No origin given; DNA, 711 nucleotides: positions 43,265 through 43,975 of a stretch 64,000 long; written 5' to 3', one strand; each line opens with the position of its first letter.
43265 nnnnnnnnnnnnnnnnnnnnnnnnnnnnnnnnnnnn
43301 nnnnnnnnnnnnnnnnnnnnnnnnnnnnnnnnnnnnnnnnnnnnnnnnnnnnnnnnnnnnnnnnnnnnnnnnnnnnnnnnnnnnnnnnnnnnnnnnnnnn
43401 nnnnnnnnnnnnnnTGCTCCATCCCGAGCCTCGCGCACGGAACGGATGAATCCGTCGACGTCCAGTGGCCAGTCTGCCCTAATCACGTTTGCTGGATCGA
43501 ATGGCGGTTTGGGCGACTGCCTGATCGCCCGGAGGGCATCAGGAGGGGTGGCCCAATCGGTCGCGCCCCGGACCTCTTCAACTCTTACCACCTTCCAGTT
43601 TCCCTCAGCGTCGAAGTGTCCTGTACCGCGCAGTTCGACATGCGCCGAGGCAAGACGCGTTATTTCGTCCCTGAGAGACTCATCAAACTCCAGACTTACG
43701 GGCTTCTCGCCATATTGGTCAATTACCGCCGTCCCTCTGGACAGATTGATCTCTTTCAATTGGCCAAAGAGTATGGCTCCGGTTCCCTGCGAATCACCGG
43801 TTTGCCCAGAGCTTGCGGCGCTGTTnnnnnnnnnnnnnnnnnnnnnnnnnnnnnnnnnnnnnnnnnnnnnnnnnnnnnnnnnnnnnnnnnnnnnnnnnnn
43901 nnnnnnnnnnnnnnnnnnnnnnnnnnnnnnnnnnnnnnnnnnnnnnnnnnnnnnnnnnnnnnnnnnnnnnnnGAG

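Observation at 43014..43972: VapC-like PIN toxin paired with an unusually long RHH antitoxin carrying an uncharacterised C-terminal domain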

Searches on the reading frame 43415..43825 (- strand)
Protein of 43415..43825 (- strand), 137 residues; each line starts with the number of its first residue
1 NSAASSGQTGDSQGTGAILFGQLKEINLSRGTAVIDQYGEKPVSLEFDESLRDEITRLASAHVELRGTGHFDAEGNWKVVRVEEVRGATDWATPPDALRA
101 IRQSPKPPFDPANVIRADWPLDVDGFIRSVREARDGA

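Call 17: search_protein_representatives(protein=window:43415-43825:-)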
Query: 137 residues. Proteins with E-value up to 0.001 (for the whole library): 114; up to 1e-10: 54; up to 1e-30: 1. The best 114 are listed.
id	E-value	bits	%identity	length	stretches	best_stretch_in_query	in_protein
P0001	4.1e-85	298.9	100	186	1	1-137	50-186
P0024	7.7e-22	94.0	48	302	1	16-135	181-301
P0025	7.8e-22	94.0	36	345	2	17-135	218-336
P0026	1.3e-21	93.3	44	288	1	15-135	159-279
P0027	1.5e-21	93.1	48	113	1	25-135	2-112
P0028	2.9e-20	89.0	44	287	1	16-136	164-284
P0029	6.2e-20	87.9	43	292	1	15-135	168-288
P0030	7.7e-20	87.6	41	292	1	12-135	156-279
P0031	1.2e-18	83.7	43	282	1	12-135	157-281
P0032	1.9e-18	83.0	41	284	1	12-135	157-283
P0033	3.6e-18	82.2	37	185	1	16-136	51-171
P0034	4.7e-18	81.8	43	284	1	10-135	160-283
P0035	8.6e-18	80.9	39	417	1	15-135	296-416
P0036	3.0e-17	79.2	40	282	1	11-135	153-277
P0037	4.2e-17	78.7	27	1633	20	10-78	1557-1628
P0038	5.0e-17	78.5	40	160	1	18-136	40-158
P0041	1.8e-16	76.6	39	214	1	16-135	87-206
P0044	1.1e-15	74.1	40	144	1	17-135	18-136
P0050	1.0e-14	70.9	39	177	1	2-135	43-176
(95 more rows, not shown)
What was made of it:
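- The module recurs in 114 clusters at 50% identity among 1.84 billion proteins (call 17).
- Tried and rejected: The exhaustive search was needed to find relatives (call 17).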

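Call 18: search_protein_families(library=pfam, proteins=[P0024, P0025, P0026, P0028, P0033, P0035, P0038, P0041, P0044, P0050], max_evalue=0.1)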
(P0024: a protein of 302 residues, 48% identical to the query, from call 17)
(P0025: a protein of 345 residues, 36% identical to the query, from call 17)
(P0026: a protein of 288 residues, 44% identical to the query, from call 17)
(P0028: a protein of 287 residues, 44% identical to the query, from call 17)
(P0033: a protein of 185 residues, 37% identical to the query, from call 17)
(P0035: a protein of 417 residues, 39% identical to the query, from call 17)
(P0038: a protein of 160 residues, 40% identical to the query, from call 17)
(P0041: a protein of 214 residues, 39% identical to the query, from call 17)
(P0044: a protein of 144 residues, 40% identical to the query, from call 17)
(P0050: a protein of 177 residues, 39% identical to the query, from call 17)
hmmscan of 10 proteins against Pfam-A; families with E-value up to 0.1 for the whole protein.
P0024 (302 aa): 0 families

P0025 (345 aa): 3 families
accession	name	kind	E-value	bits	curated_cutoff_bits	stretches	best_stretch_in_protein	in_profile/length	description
PF01051.27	Rep3_N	-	0.0045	17.8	22.4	0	158-207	83-120/141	Initiator Replication protein, WH1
PF10697.14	DUF2502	-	0.0084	16.7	27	0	225-245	57-77/90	Protein of unknown function (DUF2502)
PF24464.1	Ig_F54D1_6_2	-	0.012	15.9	27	0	129-189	77-131/159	F54D1.6, Ig-like domain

P0026 (288 aa): 0 families

P0028 (287 aa): 1 family
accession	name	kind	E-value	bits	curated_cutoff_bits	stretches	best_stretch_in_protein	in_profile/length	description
PF18696.7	SMP_C2CD2L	-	0.09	13.1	26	0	179-213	8-42/152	Synaptotagmin-like, mitochondrial and lipid-binding domain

P0033 (185 aa): 0 families

P0035 (417 aa): 1 family
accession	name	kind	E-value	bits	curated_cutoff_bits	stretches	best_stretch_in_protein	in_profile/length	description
PF13424.12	TPR_12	-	0.068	13.8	30.1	1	6-39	40-73/77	Tetratricopeptide repeat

P0038 (160 aa): 0 families

P0041 (214 aa): 0 families

P0044 (144 aa): 0 families

P0050 (177 aa): 1 family
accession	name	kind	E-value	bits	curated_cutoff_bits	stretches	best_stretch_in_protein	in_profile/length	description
PF04014.23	MazE_antitoxin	-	4.3e-05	23.8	24.7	1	2-40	3-42/48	Antidote-toxin recognition MazE, bacterial antitoxin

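Call 25: find_homologous_proteins(query=A2, max_evalue=0.00001)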
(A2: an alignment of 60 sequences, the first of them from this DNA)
Query A2 (60 sequences) (124 aa, profile of the alignment): 58 proteins with E <= 0.00001 among 648 candidates.
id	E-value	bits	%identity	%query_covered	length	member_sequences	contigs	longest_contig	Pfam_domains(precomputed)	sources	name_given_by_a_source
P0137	2.6e-51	191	37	98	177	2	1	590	-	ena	-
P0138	2.7e-51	191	41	97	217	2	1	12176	PF10387.15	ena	-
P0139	1.4e-50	188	40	98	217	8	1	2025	PF10387.15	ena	-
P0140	1.5e-50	188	40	97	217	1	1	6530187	PF10387.15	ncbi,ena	-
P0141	2.4e-50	188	40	96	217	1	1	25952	PF10387.15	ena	-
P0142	1.2e-49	185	38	97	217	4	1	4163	PF10387.15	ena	-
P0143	7.1e-49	183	39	98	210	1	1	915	-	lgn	-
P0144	4.3e-47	177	41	97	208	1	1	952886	-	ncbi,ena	-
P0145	4.7e-45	171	38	98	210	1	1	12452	-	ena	-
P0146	6.8e-39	151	34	97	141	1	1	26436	-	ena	-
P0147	5.5e-35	138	36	95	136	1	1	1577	-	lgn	-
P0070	6.5e-34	135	38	95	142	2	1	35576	-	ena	-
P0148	2.5e-33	133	32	95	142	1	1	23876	-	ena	-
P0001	7.3e-33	131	100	100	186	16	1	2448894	PF01402.28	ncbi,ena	-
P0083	2.2e-32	130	27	90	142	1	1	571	-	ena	-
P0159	3.2e-31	126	38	95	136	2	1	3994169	-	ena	-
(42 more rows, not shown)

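Call 26: search_solved_structures(query=A2, max_evalue=10)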
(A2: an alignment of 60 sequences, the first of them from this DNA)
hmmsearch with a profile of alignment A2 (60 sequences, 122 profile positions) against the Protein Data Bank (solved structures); distinct sequences matched with E-value up to 10: 3.
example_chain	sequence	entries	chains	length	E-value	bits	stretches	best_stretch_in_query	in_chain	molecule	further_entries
2p5t_B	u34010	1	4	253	0.18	15.3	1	4-32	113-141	PezT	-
6jzc_C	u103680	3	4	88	0.37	14.3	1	52-116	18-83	Small vasohibin-binding protein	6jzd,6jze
4l1n_A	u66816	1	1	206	3.1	11.3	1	51-101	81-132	Conserved lipoprotein, putative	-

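Call 27: find_encoding_contigs(protein=P0140, flank=3000, max_places=3)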
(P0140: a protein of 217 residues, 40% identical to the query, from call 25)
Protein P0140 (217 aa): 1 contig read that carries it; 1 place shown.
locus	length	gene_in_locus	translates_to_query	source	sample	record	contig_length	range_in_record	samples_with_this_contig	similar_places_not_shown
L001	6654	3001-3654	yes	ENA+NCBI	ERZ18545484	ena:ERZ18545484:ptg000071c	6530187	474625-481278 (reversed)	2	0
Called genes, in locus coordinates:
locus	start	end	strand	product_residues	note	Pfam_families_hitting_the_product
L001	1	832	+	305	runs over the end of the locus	PF00561:Abhydrolase_1, PF12146:Hydrolase_4 (weak), PF12697:Abhydrolase_6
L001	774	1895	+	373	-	PF06580:His_kinase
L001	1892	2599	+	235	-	PF00072:Response_reg, PF04397:LytTR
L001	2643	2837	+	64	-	-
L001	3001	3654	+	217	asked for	PF10387:DUF2442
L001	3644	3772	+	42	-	-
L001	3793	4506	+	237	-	PF00702:Hydrolase, PF13419:HAD_2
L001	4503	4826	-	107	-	PF13744:HTH_37, PF01381:HTH_3 (weak)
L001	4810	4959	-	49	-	-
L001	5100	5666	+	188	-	PF02687:FtsX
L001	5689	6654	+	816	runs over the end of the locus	PF12704:MacB_PCD, PF02687:FtsX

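Call 28: find_encoding_contigs(protein=P0144, flank=3000, max_places=3)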
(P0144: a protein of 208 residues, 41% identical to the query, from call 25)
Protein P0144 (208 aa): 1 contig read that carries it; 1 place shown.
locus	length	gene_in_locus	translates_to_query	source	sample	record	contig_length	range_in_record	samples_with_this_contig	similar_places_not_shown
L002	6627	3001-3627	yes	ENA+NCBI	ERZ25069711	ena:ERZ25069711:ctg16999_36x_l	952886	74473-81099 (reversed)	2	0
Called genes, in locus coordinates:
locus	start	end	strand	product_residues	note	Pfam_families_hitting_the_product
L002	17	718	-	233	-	-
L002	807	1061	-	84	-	-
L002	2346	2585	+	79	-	-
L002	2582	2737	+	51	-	-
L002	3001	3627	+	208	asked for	-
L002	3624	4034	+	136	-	PF01850:PIN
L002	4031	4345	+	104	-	PF04313:HSDR_N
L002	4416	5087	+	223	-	PF04313:HSDR_N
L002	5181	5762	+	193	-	-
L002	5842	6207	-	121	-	-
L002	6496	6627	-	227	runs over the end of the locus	-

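Call 29: find_encoding_contigs(protein=P0159, flank=3000, max_places=3)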
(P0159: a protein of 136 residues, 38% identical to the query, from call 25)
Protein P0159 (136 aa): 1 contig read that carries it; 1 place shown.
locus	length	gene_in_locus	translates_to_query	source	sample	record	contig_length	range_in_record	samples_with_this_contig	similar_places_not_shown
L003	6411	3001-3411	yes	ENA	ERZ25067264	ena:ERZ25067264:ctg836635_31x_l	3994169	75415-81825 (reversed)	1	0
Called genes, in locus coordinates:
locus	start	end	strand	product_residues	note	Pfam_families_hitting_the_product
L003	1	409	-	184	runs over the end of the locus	-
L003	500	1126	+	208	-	PF10544:T5orf172, PF13455:MUG113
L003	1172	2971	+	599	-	PF01019:G_glu_transpept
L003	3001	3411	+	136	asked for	-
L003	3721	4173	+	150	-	PF01909:NTP_transf_2, PF18765:Polbeta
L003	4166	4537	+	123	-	PF01934:HepT-like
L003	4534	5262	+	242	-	PF01863:YgjP-like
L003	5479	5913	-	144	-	-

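Call 40: search_protein_families(library=pfam, alignment_id=A5, max_evalue=0.001)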
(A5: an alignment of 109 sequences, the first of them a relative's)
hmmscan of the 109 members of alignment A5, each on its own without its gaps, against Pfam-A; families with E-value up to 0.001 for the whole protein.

A. member 1, P0024 (302 aa): 0 families

B. families by the number of members that match (of 109 scanned): 5 families
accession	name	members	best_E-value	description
PF10987.13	DUF2806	1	1.1e-34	Protein of unknown function (DUF2806)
PF10387.14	DUF2442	1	1.6e-19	Protein of unknown function (DUF2442)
PF04014.23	MazE_antitoxin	1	4.3e-05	Antidote-toxin recognition MazE, bacterial antitoxin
PF01850.27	PIN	1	0.00019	PIN domain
PF01954.22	AF2212-like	1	0.00025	AF2212-like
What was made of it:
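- On OB-fold nucleic-acid-binding families of Pfam (tRNA_anti-codon, SSB, tRNA_anti-like etc.): None in 109 family representatives at E up to 0.001 (call 40).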

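Call 54: search_protein_families(library=ncbifam, proteins=[P0026, P0028, P0044, P0050, P0140, P0144], max_evalue=0.01)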
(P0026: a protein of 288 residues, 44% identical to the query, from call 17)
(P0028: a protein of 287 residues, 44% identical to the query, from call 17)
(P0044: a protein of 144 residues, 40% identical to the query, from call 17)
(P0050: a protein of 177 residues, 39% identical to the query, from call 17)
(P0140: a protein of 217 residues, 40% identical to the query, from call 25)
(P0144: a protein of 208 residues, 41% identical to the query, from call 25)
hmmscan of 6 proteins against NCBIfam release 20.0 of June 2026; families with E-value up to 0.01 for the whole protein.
P0026 (288 aa): 0 families

P0028 (287 aa): 0 families

P0044 (144 aa): 0 families

P0050 (177 aa): 1 family
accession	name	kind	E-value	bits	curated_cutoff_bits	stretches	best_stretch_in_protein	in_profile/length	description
TIGR01439.1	lp_hng_hel_AbrB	domain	6.1e-06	25.9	28.3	1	2-40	3-42/44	transcriptional regulator, AbrB family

P0140 (217 aa): 0 families

P0144 (208 aa): 0 families

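Call 62: search_protein_families(library=phrogs, proteins=[P0026, P0044], max_evalue=0.01)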
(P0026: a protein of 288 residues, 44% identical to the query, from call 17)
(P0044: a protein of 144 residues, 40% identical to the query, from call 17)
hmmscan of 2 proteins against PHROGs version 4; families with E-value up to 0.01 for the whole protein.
P0026 (288 aa): 0 families

P0044 (144 aa): 0 families
